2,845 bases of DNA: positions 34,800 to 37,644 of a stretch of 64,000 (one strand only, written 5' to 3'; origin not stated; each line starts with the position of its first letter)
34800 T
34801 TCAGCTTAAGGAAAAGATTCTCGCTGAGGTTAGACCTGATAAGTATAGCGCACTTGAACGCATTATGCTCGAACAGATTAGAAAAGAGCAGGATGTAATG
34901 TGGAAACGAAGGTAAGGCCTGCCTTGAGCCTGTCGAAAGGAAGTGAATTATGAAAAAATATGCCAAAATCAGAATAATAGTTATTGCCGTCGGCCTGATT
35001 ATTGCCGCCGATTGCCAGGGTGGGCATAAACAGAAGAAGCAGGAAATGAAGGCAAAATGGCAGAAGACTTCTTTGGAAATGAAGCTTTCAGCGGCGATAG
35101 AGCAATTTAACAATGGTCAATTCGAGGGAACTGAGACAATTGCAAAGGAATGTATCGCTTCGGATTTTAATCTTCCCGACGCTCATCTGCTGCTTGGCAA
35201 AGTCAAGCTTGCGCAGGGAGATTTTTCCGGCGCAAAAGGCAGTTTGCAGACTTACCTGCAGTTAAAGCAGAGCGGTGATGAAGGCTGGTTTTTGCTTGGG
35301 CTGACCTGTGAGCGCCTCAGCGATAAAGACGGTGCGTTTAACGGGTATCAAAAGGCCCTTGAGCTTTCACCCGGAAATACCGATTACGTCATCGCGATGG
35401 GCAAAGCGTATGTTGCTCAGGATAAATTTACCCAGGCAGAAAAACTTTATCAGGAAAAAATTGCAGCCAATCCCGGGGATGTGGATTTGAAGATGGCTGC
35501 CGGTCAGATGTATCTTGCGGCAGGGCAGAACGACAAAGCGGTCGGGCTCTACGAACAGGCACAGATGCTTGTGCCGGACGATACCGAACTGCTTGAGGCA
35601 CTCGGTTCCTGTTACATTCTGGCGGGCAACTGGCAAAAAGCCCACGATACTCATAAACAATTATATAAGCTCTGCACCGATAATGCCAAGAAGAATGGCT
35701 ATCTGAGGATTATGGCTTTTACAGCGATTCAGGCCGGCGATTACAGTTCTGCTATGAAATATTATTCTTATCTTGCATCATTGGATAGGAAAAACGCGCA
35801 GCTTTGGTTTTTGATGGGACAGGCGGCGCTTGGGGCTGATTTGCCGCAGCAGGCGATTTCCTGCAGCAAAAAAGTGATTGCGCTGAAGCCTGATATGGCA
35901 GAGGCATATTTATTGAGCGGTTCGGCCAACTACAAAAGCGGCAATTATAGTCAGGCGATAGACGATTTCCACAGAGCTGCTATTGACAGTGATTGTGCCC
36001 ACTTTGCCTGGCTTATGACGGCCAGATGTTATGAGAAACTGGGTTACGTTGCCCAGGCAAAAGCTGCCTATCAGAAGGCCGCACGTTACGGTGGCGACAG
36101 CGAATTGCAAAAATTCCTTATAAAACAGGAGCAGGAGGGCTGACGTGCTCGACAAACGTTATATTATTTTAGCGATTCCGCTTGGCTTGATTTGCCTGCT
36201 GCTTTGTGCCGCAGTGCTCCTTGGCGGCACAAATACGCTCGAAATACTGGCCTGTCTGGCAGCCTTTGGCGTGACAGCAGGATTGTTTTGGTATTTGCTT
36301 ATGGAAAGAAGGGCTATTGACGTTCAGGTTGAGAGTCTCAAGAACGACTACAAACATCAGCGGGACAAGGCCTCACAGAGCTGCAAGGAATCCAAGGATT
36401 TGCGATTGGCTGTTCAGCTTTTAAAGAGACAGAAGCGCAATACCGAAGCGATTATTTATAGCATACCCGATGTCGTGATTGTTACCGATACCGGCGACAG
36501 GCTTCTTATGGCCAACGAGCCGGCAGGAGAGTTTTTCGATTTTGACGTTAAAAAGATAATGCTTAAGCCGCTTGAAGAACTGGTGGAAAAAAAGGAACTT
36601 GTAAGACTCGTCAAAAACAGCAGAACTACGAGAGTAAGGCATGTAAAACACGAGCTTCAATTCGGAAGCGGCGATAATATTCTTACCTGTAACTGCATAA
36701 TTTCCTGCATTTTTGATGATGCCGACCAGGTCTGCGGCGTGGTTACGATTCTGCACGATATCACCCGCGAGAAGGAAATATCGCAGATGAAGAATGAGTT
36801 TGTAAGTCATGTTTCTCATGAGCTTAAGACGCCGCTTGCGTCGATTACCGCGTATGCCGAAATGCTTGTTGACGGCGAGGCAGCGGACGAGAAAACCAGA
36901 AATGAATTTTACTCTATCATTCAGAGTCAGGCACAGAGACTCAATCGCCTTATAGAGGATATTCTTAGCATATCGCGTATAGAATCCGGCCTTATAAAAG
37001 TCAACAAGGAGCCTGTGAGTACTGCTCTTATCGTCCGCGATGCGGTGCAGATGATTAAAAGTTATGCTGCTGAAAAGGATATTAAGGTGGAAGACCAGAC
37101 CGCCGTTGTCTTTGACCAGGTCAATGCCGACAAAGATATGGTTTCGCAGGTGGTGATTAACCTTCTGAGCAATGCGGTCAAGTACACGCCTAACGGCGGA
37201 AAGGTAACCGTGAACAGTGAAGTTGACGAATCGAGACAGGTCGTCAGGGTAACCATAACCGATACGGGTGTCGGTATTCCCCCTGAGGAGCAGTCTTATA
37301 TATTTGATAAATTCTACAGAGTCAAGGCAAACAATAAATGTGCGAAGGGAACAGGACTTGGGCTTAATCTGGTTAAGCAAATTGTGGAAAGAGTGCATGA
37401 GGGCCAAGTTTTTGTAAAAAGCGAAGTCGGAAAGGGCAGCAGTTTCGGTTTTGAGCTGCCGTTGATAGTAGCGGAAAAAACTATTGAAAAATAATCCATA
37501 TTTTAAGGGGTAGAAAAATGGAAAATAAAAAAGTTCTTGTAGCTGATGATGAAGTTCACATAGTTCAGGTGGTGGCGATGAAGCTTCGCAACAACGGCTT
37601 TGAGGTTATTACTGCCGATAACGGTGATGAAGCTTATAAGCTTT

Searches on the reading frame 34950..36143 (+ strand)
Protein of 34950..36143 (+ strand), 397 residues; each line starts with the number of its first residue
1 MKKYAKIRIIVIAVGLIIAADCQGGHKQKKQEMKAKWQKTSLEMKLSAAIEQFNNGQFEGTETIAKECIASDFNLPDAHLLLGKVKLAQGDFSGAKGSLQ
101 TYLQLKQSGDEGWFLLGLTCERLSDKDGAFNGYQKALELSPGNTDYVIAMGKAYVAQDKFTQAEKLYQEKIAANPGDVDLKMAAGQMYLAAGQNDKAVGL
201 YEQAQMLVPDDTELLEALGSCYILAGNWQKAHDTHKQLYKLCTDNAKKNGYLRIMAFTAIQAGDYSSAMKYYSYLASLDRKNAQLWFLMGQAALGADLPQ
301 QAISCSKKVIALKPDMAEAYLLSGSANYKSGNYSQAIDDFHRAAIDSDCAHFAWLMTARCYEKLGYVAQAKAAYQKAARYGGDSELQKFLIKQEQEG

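Call 36: search_protein_families(library=pfam, proteins=[window:34950-36143:+], max_evalue=0.001)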
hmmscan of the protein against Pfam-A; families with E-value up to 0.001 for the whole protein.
window:34950-36143:+ (397 aa): 19 families
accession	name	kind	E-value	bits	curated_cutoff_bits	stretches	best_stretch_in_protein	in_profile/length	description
PF07719.23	TPR_2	-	1.7e-30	103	27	1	111-143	2-34/34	Tetratricopeptide repeat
PF14559.12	TPR_19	-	1.4e-28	99.5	25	3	189-234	2-47/68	Tetratricopeptide repeat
PF13428.12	TPR_14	-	1.2e-26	90.9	23.5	1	179-219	2-42/44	Tetratricopeptide repeat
PF13432.12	TPR_16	-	3.6e-24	85.3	32.7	3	149-209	2-62/65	Tetratricopeptide repeat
PF23914.1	TPR_CcmH_CycH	-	6.1e-21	75.3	42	2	98-211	38-154/158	Cytochrome c-type biogenesis protein H TPR domain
PF00515.34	TPR_1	-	8.8e-18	63.8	27.8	0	112-143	3-34/34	Tetratricopeptide repeat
PF13181.12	TPR_8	-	1e-15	56.9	25.7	0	353-378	3-28/34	Tetratricopeptide repeat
PF13371.12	TPR_9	-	4.2e-15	55.9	35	1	292-344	4-56/73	Tetratricopeptide repeat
PF13176.12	TPR_7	-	2.5e-14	52.5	27.9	0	215-246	2-33/36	Tetratricopeptide repeat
PF12895.13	ANAPC3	-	4.6e-14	52.9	27.2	1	300-376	6-81/82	Anaphase-promoting complex, cyclosome, subunit 3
PF13414.12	TPR_11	-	5e-13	48.9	26.8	0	185-222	1-38/42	TPR repeat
PF13424.12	TPR_12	-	1e-11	45.3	30.1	1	185-242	10-75/77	Tetratricopeptide repeat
PF13174.12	TPR_6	-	2.8e-10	40.6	26.3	0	353-377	2-26/33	Tetratricopeptide repeat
PF13431.12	TPR_17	-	7.3e-10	38.8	24.4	0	133-164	2-33/34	Tetratricopeptide repeat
PF13429.12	TPR_15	-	5.3e-08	33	26.2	1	181-304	149-269/280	Tetratricopeptide repeat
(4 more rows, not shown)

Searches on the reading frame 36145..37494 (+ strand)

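Call 36: search_protein_families(library=pfam, proteins=[window:36145-37494:+], max_evalue=0.001)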
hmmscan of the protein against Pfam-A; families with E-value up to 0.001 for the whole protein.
window:36145-37494:+ (449 aa): 4 families
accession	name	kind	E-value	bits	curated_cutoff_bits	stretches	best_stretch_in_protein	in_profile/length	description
PF02518.31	HATPase_c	-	3.8e-28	98.6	26.4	1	329-440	2-109/111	Histidine kinase-, DNA gyrase B-, and HSP90-like ATPase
PF00512.31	HisKA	-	4.1e-20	72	26.9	1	215-282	1-66/66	His Kinase A (phospho-acceptor) domain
PF13426.13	PAS_9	-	3.4e-07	30.9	27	1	109-207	2-102/103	PAS domain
PF00989.32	PAS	-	1.2e-05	25.7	22.6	1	101-206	4-113/113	PAS fold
